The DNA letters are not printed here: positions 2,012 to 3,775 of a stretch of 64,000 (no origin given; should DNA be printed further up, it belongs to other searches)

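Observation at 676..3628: Tandem paralogous radical SAM enzymes with N-terminal rubredoxin-like zinc ribbons (Tes/GDGT-MAS-like?)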

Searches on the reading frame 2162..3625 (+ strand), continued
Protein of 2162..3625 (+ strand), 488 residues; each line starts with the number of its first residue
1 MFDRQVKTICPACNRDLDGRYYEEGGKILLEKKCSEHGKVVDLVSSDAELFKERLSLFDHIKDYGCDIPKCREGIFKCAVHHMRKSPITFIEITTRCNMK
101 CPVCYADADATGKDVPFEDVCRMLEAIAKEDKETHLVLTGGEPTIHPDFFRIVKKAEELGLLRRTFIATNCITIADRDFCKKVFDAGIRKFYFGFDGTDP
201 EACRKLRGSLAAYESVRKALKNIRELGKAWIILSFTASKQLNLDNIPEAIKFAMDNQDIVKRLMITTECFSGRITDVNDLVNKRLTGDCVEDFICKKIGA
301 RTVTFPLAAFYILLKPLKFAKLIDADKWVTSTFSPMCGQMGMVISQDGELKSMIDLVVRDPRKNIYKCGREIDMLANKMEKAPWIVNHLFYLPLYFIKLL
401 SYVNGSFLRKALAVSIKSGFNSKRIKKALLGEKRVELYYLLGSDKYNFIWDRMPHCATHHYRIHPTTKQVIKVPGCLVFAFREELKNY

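Call 64: fold_search(model_id=the predicted structure, library=pdb)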
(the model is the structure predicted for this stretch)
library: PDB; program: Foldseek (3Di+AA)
matches with E <= 10: 1261; with E <= 0.001: 137
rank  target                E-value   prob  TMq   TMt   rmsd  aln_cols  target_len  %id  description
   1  7tol                  2.5e-34  1.00  0.75  0.74   5.3       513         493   23  X-ray crystal structure of glycerol dibiphytanyl glycerol tetraether - macrocyclic archaeol synthase (GDGT-MAS) from Met (released 2022-08-31)
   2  7tom                  6.0e-34  1.00  0.75  0.74   5.1       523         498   22  X-ray crystal structure of glycerol dibiphytanyl glycerol tetraether - macrocyclic archaeol synthase (GDGT-MAS) from Met (released 2022-08-31)
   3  7vob                  7.6e-11  1.00  0.36  0.52   3.9       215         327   18  The crystal structure of a Radical SAM Enzyme BlsE involved in the Biosynthesis of Blasticidin S (released 2022-05-04)
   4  1tv7_A                2.1e-10  1.00  0.35  0.51   3.6       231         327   17  Structure of the S-adenosylmethionine dependent Enzyme MoaA (released 2004-08-31)
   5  1tv7_B                2.3e-10  1.00  0.36  0.52   3.8       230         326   18  Structure of the S-adenosylmethionine dependent Enzyme MoaA (released 2004-08-31)
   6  2fb2_B                2.5e-10  1.00  0.35  0.51   4.0       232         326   18  Structure of the MoaA Arg17/266/268/Ala triple mutant (released 2006-05-09)
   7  5v1s_A                2.5e-10  1.00  0.36  0.41  13.8       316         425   17  Crystal structure of Streptococcus suis SuiB bound to S-adenosylmethionine (released 2017-08-30)
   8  2fb2_A                4.7e-10  1.00  0.34  0.49   4.3       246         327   17  Structure of the MoaA Arg17/266/268/Ala triple mutant (released 2006-05-09)
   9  5v1q_B                8.4e-10  1.00  0.37  0.40  14.2       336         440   16  Crystal structure of Streptococcus suis SuiB (released 2017-08-30)
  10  6efn                  1.8e-09  1.00  0.37  0.46   3.2       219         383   19  Structure of a RiPP maturase, SkfB (released 2018-10-24)
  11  5v1t_A                1.8e-09  1.00  0.37  0.41  14.1       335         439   17  Crystal structure of Streptococcus suis SuiB bound to precursor peptide SuiA (released 2017-08-30)
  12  5why_A                1.2e-08  1.00  0.33  0.38  13.7       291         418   14  Structural Insights into Thioether Bond Formation in the Biosynthesis of Sactipeptides (released 2017-07-26)
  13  6q2q_A                1.3e-08  1.00  0.36  0.58   4.3       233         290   17  Crystal structure of mouse viperin bound to uridine triphosphate and S-adenosylhomocysteine (released 2020-01-22)
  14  6q2p_B                2.3e-08  1.00  0.36  0.58   3.3       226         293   17  Crystal structure of mouse viperin bound to cytidine triphosphate and S-adenosylhomocysteine (released 2020-01-22)
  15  5vsl_A                2.5e-08  1.00  0.36  0.64   3.9       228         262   17  Crystal structure of viperin with bound [4Fe-4S] cluster and S-adenosylhomocysteine (SAH) (released 2017-06-14)
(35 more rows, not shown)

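Call 87: find_related_loci(query=A3, collection=metagenome_contigs, flank=10000)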
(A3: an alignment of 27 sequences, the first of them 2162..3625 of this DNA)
Query A3 (488 aa) in metagenome_contigs; peptide patterns used: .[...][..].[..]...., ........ (x = any residue, [..] = any of these).
600 stretches matched a pattern (row limit reached: there are more); 194 encode a relative of the query (tblastn E <= 1e-3); the best 80 are kept; 80 distinct loci.
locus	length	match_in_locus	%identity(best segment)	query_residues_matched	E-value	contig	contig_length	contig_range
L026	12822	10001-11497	54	1-486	1e-178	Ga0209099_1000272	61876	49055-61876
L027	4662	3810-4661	78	1-284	1e-157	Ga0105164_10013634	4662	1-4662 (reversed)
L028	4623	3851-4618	44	1-256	2e-77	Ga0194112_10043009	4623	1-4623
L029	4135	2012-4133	56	1-477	1e-70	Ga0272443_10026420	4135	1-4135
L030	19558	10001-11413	29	4-465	2e-45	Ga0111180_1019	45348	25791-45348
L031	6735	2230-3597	28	2-460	2e-42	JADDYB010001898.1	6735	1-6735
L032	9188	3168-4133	32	4-318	5e-42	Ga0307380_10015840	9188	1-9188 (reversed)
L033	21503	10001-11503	26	4-487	3e-41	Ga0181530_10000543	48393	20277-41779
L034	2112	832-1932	30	2-357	1e-41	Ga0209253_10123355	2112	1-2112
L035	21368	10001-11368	28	2-460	1e-40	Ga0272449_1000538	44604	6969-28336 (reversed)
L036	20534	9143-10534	28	8-460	2e-40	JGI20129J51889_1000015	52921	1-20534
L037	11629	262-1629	27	2-460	1e-39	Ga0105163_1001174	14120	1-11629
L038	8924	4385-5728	26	4-460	2e-39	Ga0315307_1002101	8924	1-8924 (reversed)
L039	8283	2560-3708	30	8-384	2e-39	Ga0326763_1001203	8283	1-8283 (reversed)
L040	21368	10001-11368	27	2-460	5e-39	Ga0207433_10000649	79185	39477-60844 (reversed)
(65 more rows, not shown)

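Call 88: find_encoding_contigs(protein=P0154, flank=10000, max_places=1)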
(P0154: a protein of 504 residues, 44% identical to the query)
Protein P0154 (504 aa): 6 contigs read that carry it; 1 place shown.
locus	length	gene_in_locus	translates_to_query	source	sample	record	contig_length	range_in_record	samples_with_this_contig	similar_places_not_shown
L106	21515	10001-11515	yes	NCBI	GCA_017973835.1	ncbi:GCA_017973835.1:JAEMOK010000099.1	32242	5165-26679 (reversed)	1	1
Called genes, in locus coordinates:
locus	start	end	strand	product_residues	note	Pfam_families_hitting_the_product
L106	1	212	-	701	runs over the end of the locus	PF13807:GNVR (weak), PF25199:nSTAND_NTPase5 (weak), PF01656:CbiA, PF09140:MipZ (weak), PF10609:ParA, PF13614:AAA_31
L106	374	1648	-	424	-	PF10082:BBP2_2 (faint)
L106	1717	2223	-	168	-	-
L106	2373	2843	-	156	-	PF00072:Response_reg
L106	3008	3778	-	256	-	-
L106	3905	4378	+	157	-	PF01220:DHquinase_II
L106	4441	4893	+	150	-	PF00364:Biotin_lipoyl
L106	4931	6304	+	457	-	PF00289:Biotin_carb_N, PF02786:CPSase_L_D2, PF02222:ATP-grasp, PF07478:Dala_Dala_lig_C, PF02785:Biotin_carb_C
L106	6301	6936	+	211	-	PF02581:TMP-TENI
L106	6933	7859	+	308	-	PF00294:PfkB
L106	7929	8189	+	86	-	-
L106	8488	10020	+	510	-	PF23545:Zn_ribbon_HMPTM, PF04055:Radical_SAM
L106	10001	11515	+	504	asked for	PF23545:Zn_ribbon_HMPTM, PF04055:Radical_SAM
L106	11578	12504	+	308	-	PF03279:Lip_A_acyltrans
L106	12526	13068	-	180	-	PF01862:PvlArgDC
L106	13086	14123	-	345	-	PF04613:LpxD, PF25087:GMPPB_C (faint), PF25084:LbH_EIF2B (faint), PF00132:Hexapep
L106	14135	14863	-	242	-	PF03938:OmpH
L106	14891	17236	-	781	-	PF07244:POTRA, PF08478:POTRA_1 (faint), PF07244:POTRA, PF08479:POTRA_2 (weak), PF07244:POTRA, PF01103:Omp85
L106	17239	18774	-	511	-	PF00772:DnaB, PF20307:divDNAB (faint), PF13481:AAA_25, PF03796:DnaB_C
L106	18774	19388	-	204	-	PF01281:Ribosomal_L9_N, PF03948:Ribosomal_L9_C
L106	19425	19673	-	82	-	PF01084:Ribosomal_S18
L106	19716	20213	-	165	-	PF00436:SSB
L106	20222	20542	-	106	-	PF01250:Ribosomal_S6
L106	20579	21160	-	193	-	PF01195:Pept_tRNA_hydro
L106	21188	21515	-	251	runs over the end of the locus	PF01386:Ribosomal_L25p, PF14693:Ribosomal_TL5_C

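Call 89: find_encoding_contigs(protein=P0155, flank=10000, max_places=1)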
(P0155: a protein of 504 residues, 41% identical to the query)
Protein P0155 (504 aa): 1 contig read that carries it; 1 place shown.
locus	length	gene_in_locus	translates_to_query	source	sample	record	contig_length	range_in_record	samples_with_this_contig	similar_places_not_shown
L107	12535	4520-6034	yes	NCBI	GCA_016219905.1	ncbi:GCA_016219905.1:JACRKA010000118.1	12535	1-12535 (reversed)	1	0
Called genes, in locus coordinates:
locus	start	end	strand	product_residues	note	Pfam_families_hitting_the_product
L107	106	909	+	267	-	PF01026:TatD_DNase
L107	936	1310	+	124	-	-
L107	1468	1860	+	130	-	-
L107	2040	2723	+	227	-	-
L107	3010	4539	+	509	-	PF23545:Zn_ribbon_HMPTM, PF04055:Radical_SAM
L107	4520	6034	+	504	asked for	PF23545:Zn_ribbon_HMPTM, PF04055:Radical_SAM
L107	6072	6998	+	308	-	PF03279:Lip_A_acyltrans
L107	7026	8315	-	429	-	-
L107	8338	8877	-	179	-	PF13405:EF-hand_6 (faint), PF13499:EF-hand_7 (faint), PF00036:EF-hand_1 (faint), PF13202:EF-hand_5 (faint)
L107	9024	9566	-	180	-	PF01862:PvlArgDC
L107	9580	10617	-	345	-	PF04613:LpxD, PF25087:GMPPB_C (weak), PF25084:LbH_EIF2B (weak), PF00132:Hexapep, PF14602:Hexapep_2 (faint), PF00132:Hexapep (weak)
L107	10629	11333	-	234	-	PF03938:OmpH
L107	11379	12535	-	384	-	PF01103:Omp85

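Call 90: find_encoding_contigs(protein=P0147, flank=10000, max_places=1)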
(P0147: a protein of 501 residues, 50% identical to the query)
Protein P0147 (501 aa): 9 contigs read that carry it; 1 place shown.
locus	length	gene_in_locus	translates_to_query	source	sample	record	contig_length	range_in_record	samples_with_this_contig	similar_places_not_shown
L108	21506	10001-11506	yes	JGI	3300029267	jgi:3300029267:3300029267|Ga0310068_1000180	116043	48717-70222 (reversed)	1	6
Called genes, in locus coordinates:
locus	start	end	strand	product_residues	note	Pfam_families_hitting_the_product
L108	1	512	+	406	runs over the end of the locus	PF07690:MFS_1, PF11700:ATG22, PF12832:MFS_1_like (weak), PF07690:MFS_1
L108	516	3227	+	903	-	PF00501:AMP-binding, PF00550:PP-binding (weak), PF01553:Acyltransferase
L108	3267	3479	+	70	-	-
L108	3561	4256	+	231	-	PF00072:Response_reg, PF00486:Trans_reg_C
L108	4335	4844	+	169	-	-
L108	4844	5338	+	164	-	PF14512:TM1586_NiRdase, PF00881:Nitroreductase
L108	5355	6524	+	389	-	PF07690:MFS_1, PF12832:MFS_1_like (weak), PF00083:Sugar_tr (weak), PF05977:MFS_3 (faint), PF07690:MFS_1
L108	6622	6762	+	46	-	-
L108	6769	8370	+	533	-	PF02366:PMT, PF13231:PMT_2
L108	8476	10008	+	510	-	PF23545:Zn_ribbon_HMPTM, PF04055:Radical_SAM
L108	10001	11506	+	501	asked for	PF23545:Zn_ribbon_HMPTM, PF04055:Radical_SAM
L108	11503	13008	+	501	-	PF02511:Thy1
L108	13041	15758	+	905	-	PF00690:Cation_ATPase_N, PF00122:E1-E2_ATPase, PF13246:Cation_ATPase, PF00702:Hydrolase, PF00689:Cation_ATPase_C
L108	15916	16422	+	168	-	PF04542:Sigma70_r2, PF07638:Sigma70_ECF (weak), PF08281:Sigma70_r4_2, PF04545:Sigma70_r4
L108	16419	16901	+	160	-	PF13490:zf-HC2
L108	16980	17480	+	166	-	PF13801:Metal_resist, PF05285:SDA1_dom (weak), PF07813:LTXXQ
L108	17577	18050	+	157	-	-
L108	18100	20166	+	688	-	PF04851:ResIII, PF00271:Helicase_C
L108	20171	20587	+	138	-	PF03479:PCC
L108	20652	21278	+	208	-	-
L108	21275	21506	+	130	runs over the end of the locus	-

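Call 91: search_protein_families(library=ncbifam, proteins=[L106:11578-12501:+, L107:6072-6995:+, L020:6700-8313:+, L108:6769-8367:+, L019:11886-13604:-], max_evalue=0.00001)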
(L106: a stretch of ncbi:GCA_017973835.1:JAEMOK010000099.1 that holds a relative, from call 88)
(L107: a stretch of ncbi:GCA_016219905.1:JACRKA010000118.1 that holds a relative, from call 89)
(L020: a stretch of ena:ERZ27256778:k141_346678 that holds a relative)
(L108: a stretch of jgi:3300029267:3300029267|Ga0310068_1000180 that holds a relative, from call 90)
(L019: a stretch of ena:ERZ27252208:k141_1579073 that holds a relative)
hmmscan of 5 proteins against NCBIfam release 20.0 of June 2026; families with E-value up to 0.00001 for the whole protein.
L106:11578-12501:+ (308 aa): 17 families
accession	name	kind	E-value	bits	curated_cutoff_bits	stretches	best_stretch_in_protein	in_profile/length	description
NF005120.0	PRK06553.1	equivalog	4.1e-35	121.6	273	1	47-305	43-307/308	lipid A biosynthesis lauroyl acyltransferase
NF006270.0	PRK08419.1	equivalog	2.5e-32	112.4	248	1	38-305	20-289/298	lipid A biosynthesis lauroyl acyltransferase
TIGR02207.1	lipid_A_htrB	subfamily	8.9e-30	104.1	297.8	1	21-305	11-292/303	LpxL/LpxP family Kdo(2)-lipid IV(A) lauroyl/palmitoleoyl acyltransferase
NF005340.0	PRK06860.1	subfamily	8.9e-25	87.5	398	1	22-305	18-298/309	lipid A biosynthesis lauroyl acyltransferase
NF006487.0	PRK08905.1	equivalog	3.2e-24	85.5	281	1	32-307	7-276/290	lysophospholipid acyltransferase family protein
NF006437.0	PRK08733.1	equivalog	2.8e-23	82.5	540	1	12-305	9-295/306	LpxL/LpxP family Kdo(2)-lipid IV(A) lauroyl/palmitoleoyl acyltransferase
NF005919.0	PRK07920.1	equivalog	3.7e-23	82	209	1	30-304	17-293/311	phosphatidylinositol mannoside acyltransferase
NF005150.0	PRK06628.1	equivalog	1.1e-21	77.5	350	1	82-305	68-289/290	lipid A biosynthesis lauroyl acyltransferase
NF004569.0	PRK05906.1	equivalog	2.4e-20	72.8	439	1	21-305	14-313/454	lipid A biosynthesis lauroyl acyltransferase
NF006438.0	PRK08734.1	equivalog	2.8e-19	69.3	363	1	26-304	10-285/305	lauroyl acyltransferase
NF004191.0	PRK05646.1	equivalog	7.7e-19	68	491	1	21-305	14-296/310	lipid A biosynthesis lauroyl acyltransferase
NF004190.0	PRK05645.1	equivalog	1.3e-14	54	377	1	34-305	15-285/295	lysophospholipid acyltransferase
NF006432.0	PRK08706.1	equivalog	6.3e-14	51.9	384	1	29-305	5-279/289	lipid A biosynthesis lauroyl acyltransferase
NF005952.0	PRK08025.1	equivalog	6e-13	48.6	517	1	20-305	14-295/306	kdo(2)-lipid IV(A) palmitoleoyltransferase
NF006507.0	PRK08943.1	subfamily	1.4e-12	47.3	337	1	57-302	60-302/322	lipid A biosynthesis (KDO)2-(lauroyl)-lipid IVA acyltransferase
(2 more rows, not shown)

L107:6072-6995:+ (308 aa): 17 families
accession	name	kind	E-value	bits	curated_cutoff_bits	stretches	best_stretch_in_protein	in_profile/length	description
NF005120.0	PRK06553.1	equivalog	5.7e-34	117.8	273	1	63-305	62-307/308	lipid A biosynthesis lauroyl acyltransferase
NF006270.0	PRK08419.1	equivalog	1.6e-31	109.7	248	1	38-306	20-290/298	lipid A biosynthesis lauroyl acyltransferase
TIGR02207.1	lipid_A_htrB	subfamily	1.3e-27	96.9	297.8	1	22-305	13-292/303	LpxL/LpxP family Kdo(2)-lipid IV(A) lauroyl/palmitoleoyl acyltransferase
NF005340.0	PRK06860.1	subfamily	4.6e-23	81.8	398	1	21-305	18-298/309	lipid A biosynthesis lauroyl acyltransferase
NF005150.0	PRK06628.1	equivalog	4.9e-23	82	350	1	67-305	56-289/290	lipid A biosynthesis lauroyl acyltransferase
NF006487.0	PRK08905.1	equivalog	9.5e-23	80.7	281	1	31-305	6-274/290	lysophospholipid acyltransferase family protein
NF005919.0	PRK07920.1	equivalog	2e-21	76.4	209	2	191-305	184-294/311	phosphatidylinositol mannoside acyltransferase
NF006437.0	PRK08733.1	equivalog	1.2e-20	73.9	540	1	10-305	7-295/306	LpxL/LpxP family Kdo(2)-lipid IV(A) lauroyl/palmitoleoyl acyltransferase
NF006438.0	PRK08734.1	equivalog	4.7e-17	62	363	1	31-304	13-285/305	lauroyl acyltransferase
NF004569.0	PRK05906.1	equivalog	8.1e-17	61.2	439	1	23-305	16-313/454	lipid A biosynthesis lauroyl acyltransferase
NF004191.0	PRK05646.1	equivalog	1.8e-16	60.2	491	1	31-305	24-296/310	lipid A biosynthesis lauroyl acyltransferase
NF004190.0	PRK05645.1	equivalog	8.4e-13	48.1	377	1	34-305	15-285/295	lysophospholipid acyltransferase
NF006432.0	PRK08706.1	equivalog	4.8e-12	45.7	384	1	34-305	10-279/289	lipid A biosynthesis lauroyl acyltransferase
NF006507.0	PRK08943.1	subfamily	1.6e-11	43.8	337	1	62-302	65-302/322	lipid A biosynthesis (KDO)2-(lauroyl)-lipid IVA acyltransferase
NF005399.0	PRK06946.1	subfamily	8.8e-11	41.6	343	1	33-305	15-284/294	lipid A biosynthesis lauroyl acyltransferase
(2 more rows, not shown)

L020:6700-8313:+ (538 aa): 2 families
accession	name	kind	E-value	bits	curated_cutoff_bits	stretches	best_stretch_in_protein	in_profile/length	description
NF009784.2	PRK13279.1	equivalog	2.4e-45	155.2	567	1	4-403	3-402/539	lipid IV(A) 4-amino-4-deoxy-L-arabinosyltransferase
TIGR03663.1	TIGR03663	subfamily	3.2e-14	52.8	126.25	1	8-370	4-371/435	flippase activity-associated protein Agl23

L108:6769-8367:+ (533 aa): 2 families
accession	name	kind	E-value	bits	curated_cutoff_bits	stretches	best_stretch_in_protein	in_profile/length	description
NF009784.2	PRK13279.1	equivalog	3.5e-54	184.3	567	1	5-473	5-474/539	lipid IV(A) 4-amino-4-deoxy-L-arabinosyltransferase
TIGR03663.1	TIGR03663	subfamily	4.8e-13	48.9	126.25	1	6-367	3-371/435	flippase activity-associated protein Agl23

L019:11886-13604:- (572 aa): 15 families
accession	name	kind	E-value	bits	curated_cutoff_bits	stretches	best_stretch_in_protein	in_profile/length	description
NF040959.1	MamA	equivalog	7.9e-18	64.6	200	1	457-562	73-178/204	magnetosome protein MamA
TIGR02521.1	type_IV_pilW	equivalog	2e-16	60.3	154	1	460-551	36-127/234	type IV pilus biogenesis/stability protein PilW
TIGR02917.1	PEP_TPR_lipo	equivalog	7.1e-16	57.3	312.2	1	457-563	467-573/899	XrtA/PEP-CTERM system TPR-repeat protein PrsT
NF008391.2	PRK11189.1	equivalog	2.5e-13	50.2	250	2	492-557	68-133/297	lipoprotein NlpI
NF033762.1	social_mot_Tgl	equivalog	2.1e-12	46.9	225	1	461-551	106-198/252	social motility TPR repeat lipoprotein Tgl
NF047558.1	TPR_END_plus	domain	9.6e-12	44.7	32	0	491-524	1-34/56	TPR end-of-group domain-containing protein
NF047507.1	TPR_BatC_Lepto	exception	8.6e-09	35.2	175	1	462-569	31-142/214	TPR repeat-containing protein BatC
NF002725.1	PRK02603.1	equivalog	1.5e-08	34.8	143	1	458-541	38-124/173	photosystem I assembly protein Ycf3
TIGR02795.1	tol_pal_ybgF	equivalog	1.8e-08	35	90.1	1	463-517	10-67/119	tol-pal system protein YbgF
TIGR00540.1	TPR_hemY_coli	hypoth_equivalog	3.5e-08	32.6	142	0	458-510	329-380/385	heme biosynthesis-associated TPR protein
TIGR02552.1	LcrH_SycD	equivalog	8.2e-08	32.1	104.8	0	460-519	57-116/136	SycD/LcrH family type III secretion system chaperone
TIGR00990.1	3a0801s09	subfamily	1.4e-07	30.5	757.25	1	463-564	408-508/615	mitochondrial import receptor subunit TOM70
NF033920.0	C39_PA2778_fam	equivalog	7.1e-07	28.9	150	1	465-552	166-253/255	PA2778 family cysteine peptidase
NF033758.1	gliding_GltE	equivalog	9.7e-07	28.1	225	1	466-546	63-143/411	adventurous gliding motility TPR repeat lipoprotein GltE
NF047371.1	FlcA_CTERM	equivalog_domain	1.4e-06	27.1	300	1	459-548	442-532/646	periplasmic flagellar collar protein FlcA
